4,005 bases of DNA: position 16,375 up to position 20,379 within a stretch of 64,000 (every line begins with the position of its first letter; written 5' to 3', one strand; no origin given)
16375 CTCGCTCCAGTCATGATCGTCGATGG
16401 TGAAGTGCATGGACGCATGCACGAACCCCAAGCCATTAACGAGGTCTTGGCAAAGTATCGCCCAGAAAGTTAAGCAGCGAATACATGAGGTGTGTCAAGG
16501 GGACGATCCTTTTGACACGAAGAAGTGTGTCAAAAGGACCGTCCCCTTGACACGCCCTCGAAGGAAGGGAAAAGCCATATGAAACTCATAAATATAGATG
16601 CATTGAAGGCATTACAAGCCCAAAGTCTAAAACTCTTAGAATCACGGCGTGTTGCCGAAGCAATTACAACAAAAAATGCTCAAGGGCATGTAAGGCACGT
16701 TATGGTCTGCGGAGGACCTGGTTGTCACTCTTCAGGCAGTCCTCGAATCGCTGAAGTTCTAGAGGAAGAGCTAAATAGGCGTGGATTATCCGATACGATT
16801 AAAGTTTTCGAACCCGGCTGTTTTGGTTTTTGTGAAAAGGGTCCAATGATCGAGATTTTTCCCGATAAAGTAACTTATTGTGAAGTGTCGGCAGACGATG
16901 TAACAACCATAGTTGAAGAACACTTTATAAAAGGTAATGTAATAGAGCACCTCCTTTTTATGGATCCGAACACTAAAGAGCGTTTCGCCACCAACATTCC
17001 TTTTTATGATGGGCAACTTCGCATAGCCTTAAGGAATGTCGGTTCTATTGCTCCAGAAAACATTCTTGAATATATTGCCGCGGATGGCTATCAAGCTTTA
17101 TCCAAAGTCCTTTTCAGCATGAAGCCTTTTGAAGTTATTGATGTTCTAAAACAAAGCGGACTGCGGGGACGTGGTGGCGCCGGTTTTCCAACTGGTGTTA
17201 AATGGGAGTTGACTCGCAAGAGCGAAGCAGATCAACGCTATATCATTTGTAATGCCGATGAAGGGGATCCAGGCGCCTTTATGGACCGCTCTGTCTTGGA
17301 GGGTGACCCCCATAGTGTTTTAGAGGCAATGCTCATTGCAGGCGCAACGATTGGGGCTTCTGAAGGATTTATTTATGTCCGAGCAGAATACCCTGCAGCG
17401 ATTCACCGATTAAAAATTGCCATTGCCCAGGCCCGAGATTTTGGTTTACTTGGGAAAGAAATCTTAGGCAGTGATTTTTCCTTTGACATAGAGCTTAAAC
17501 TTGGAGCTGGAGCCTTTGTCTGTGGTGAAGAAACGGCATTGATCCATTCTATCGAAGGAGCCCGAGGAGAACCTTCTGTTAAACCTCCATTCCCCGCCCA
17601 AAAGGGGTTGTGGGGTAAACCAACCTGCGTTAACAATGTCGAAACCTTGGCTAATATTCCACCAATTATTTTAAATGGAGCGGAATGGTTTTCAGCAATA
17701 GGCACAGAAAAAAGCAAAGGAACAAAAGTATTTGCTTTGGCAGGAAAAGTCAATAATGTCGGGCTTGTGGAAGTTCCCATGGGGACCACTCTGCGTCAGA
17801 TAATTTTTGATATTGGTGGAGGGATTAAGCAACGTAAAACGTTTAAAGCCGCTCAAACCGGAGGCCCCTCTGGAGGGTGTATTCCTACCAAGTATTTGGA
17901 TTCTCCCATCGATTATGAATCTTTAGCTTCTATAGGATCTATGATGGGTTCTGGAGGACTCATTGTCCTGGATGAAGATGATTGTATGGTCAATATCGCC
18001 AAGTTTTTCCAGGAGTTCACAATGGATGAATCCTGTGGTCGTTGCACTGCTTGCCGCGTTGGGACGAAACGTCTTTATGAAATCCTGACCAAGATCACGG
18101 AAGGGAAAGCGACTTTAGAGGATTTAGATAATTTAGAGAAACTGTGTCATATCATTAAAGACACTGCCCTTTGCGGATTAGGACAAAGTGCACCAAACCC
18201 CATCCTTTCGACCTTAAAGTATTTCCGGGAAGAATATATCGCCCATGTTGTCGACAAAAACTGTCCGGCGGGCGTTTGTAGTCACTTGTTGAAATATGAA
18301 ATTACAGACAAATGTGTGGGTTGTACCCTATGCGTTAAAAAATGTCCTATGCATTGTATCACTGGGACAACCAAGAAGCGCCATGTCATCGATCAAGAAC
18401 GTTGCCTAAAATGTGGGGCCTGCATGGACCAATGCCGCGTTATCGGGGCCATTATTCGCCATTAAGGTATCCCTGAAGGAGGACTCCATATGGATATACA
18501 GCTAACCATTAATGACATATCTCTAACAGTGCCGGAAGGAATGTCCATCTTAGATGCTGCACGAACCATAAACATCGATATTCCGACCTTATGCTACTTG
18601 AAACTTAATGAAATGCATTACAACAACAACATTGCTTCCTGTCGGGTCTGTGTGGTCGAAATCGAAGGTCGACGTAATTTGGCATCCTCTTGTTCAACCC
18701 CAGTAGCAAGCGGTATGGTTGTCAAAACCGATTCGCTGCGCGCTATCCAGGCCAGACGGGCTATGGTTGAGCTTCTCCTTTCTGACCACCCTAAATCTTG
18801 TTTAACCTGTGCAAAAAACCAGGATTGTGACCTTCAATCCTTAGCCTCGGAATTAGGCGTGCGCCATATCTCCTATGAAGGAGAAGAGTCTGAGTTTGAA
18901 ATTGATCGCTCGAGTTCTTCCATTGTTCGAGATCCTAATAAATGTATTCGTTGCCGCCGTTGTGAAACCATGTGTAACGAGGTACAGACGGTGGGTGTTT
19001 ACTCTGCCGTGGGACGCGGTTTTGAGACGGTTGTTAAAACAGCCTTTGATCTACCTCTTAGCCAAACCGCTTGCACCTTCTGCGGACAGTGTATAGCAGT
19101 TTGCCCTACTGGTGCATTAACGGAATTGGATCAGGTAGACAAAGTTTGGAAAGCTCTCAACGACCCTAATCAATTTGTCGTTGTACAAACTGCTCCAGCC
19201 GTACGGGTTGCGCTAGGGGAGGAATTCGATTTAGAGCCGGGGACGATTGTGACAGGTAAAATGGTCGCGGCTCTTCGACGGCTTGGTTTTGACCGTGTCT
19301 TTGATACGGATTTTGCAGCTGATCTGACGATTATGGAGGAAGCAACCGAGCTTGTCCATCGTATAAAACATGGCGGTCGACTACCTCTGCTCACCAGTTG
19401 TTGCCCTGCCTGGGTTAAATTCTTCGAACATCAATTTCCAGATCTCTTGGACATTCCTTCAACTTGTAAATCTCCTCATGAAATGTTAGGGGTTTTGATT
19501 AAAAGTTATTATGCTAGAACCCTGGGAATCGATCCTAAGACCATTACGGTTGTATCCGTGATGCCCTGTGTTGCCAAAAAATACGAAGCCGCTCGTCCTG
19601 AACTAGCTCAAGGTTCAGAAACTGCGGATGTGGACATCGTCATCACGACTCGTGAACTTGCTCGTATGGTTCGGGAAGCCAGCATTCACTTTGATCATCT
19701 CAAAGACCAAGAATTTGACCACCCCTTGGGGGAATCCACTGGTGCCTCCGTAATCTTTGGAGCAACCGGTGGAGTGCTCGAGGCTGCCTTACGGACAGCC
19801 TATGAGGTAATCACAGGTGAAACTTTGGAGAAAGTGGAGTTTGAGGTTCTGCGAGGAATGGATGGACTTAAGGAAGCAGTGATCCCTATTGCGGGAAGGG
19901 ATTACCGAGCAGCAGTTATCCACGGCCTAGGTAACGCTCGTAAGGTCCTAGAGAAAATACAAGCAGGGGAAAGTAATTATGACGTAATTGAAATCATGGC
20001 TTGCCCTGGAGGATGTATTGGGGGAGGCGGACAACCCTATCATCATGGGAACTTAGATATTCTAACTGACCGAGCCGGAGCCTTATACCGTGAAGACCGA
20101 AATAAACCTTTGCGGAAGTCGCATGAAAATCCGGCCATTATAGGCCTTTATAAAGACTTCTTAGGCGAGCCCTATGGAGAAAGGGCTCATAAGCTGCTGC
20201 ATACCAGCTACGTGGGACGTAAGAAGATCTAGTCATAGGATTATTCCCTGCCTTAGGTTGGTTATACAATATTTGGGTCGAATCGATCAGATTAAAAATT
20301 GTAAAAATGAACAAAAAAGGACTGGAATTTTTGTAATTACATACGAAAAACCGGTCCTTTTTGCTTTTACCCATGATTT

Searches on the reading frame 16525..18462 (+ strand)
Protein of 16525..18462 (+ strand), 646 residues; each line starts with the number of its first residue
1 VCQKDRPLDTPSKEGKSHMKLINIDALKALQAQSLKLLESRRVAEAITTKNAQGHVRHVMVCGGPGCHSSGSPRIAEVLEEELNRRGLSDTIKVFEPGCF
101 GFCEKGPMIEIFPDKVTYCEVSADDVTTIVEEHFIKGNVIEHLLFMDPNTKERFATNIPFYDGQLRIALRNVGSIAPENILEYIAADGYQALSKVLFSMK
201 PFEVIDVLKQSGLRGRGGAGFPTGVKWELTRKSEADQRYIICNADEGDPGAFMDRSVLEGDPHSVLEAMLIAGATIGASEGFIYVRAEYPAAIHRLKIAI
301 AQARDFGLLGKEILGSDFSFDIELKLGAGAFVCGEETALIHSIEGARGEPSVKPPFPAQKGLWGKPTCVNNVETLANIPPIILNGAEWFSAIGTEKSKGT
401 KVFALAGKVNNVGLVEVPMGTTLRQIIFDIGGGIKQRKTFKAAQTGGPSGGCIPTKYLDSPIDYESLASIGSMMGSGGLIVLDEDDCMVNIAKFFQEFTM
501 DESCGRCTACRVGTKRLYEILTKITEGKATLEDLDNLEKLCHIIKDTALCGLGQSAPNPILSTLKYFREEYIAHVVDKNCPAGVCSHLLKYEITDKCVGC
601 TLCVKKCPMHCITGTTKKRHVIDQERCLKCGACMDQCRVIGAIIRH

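Call 8: search_protein_families(library=pfam, proteins=[window:16525-18462:+], max_evalue=0.001)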
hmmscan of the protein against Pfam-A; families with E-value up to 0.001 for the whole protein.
window:16525-18462:+ (646 aa): 10 families
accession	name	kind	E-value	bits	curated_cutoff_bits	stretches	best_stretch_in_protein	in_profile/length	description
PF01512.22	Complex1_51K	-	4.5e-47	160.1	31.2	1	209-379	2-149/150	Nuo51 FMN-binding domain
PF10589.14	NADH_4Fe-4S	-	2.6e-33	114.2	23.5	1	491-574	2-85/85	NADH-ubiquinone oxidoreductase-F iron-sulfur binding region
PF14697.11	Fer4_21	-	8.4e-07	29.5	35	1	595-643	6-57/59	4Fe-4S dicluster domain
PF01257.25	2Fe-2S_thioredx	-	9.5e-07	29.2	24.8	1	57-132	66-143/145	Thioredoxin-like [2Fe-2S] ferredoxin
PF13187.11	Fer4_9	-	2e-06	28.2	27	1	596-639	1-49/52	4Fe-4S dicluster domain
PF12797.12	Fer4_2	-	6.9e-06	26.1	24.5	0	620-637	3-20/22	4Fe-4S binding domain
PF00037.32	Fer4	-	6.9e-06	26.1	21.1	2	593-613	4-24/24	4Fe-4S binding domain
PF12838.12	Fer4_7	-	1.5e-05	25.8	27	1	596-638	1-49/52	4Fe-4S dicluster domain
PF13237.11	Fer4_10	-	2.3e-05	24.6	25.5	1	592-637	4-52/53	4Fe-4S dicluster domain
PF10531.15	SLBB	-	6.1e-05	23.2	27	1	403-451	2-53/55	SLBB domain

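Call 63: search_protein_families(library=ncbifam, proteins=[window:16525-18462:+], max_evalue=1e-10)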
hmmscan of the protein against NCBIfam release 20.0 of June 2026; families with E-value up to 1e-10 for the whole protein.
window:16525-18462:+ (646 aa): 6 families
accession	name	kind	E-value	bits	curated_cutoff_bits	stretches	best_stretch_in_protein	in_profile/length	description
TIGR01959.1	nuoF_fam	equivalog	1.5e-149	497.9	558.65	1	177-575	11-410/410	NADH-quinone oxidoreductase subunit NuoF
NF008436.0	PRK11278.1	equivalog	2.2e-120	402.6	749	1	179-579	26-430/448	NADH-quinone oxidoreductase subunit NuoF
NF010120.0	PRK13596.1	equivalog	6.2e-114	380.9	389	1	192-574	31-416/433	NADH-quinone oxidoreductase subunit NuoF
NF041612.1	fdxn_Clost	equivalog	5.5e-17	62.2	150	1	67-143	24-100/102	2Fe-2S ferredoxin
TIGR04481.1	PR_assoc_PrdC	equivalog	1.3e-14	53.8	490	1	203-452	75-287/425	proline reductase-associated electron transfer protein PrdC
NF058577.1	FdxA_fam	equivalog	7.3e-12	45.3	65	1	591-639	3-50/52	4Fe-4S ferredoxin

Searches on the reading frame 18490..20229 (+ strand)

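Call 8: search_protein_families(library=pfam, proteins=[window:18490-20229:+], max_evalue=0.001)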
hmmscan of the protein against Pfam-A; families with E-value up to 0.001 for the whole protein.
window:18490-20229:+ (580 aa): 13 families
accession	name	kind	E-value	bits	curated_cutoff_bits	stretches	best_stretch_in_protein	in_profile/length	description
PF02906.19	Fe_hyd_lg_C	-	1.9e-98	329.5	22.1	1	229-513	2-245/245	Iron only hydrogenase large subunit, C-terminal domain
PF02256.22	Fe_hyd_SSU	-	7.2e-24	84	24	1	523-576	2-55/56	Iron hydrogenase small subunit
PF13510.11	Fer2_4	-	9.8e-18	64.4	22.8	1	3-81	4-80/82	2Fe-2S iron-sulfur cluster binding domain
PF10588.14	NADH-G_4Fe-4S_3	-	3.7e-16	58.8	27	1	89-127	1-39/40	NADH-ubiquinone oxidoreductase-G iron-sulfur binding region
PF12838.12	Fer4_7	-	6e-08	33.5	27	1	151-209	1-52/52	4Fe-4S dicluster domain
PF13237.11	Fer4_10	-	9.5e-08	32.3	25.5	1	192-213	6-29/53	4Fe-4S dicluster domain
PF22117.2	Fer4_Nqo3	-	1.2e-07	32.3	27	1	145-211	4-67/67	NADH-quinone oxidoreductase subunit 3, ferredoxin-like domain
PF00037.32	Fer4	-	3.8e-07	30.1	21.1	1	193-211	6-24/24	4Fe-4S binding domain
PF13187.11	Fer4_9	-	1.1e-06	29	27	1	151-209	1-51/52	4Fe-4S dicluster domain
PF13484.11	Fer4_16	-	6.8e-06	27.2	30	0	195-216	2-24/66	4Fe-4S double cluster binding domain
PF14697.11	Fer4_21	-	1.1e-05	25.9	35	1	148-209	4-56/59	4Fe-4S dicluster domain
PF13183.11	Fer4_8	-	1.9e-05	25.5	27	1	150-208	3-67/68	4Fe-4S dicluster domain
PF12837.12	Fer4_6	-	0.0006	20.1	25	0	145-162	2-19/24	4Fe-4S binding domain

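Call 63: search_protein_families(library=ncbifam, proteins=[window:18490-20229:+], max_evalue=1e-10)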
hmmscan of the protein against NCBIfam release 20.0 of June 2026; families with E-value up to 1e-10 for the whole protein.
window:18490-20229:+ (580 aa): 9 families
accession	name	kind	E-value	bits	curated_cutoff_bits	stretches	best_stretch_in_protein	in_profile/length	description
NF040763.1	FeFe_hydrog_A6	exception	1.3e-276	918.5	765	1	3-577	1-571/571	NADH-dependent [FeFe] hydrogenase, group A6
NF040762.1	Hydr_FeFe_Clost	exception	7.5e-184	612.5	900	1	4-574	2-571/572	ferredoxin hydrogenase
TIGR02512.1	FeFe_hydrog_A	subfamily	5.2e-164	545.6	405.95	1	144-517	1-374/375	[FeFe] hydrogenase, group A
NF005745.0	PRK07569.1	equivalog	6.9e-54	182.7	333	1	4-212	5-209/238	bidirectional hydrogenase complex protein HoxU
TIGR04105.1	FeFe_hydrog_B1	subfamily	3e-51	174.5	450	1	146-461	138-427/462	monomeric [FeFe] hydrogenase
TIGR01973.1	NuoG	equivalog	4.2e-38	131.5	470.05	1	5-212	1-200/606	NADH-quinone oxidoreductase subunit NuoG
NF006305.0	PRK08493.1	equivalog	2.4e-35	121.9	591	1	3-212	2-223/819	NADH-quinone oxidoreductase subunit G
NF005895.0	PRK07860.1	equivalog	6.6e-31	107.1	802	1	3-212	18-222/811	NADH-quinone oxidoreductase subunit G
NF009454.0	PRK12814.1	equivalog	1e-21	77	916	1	2-106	3-102/657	putative NADPH-dependent glutamate synthase small subunit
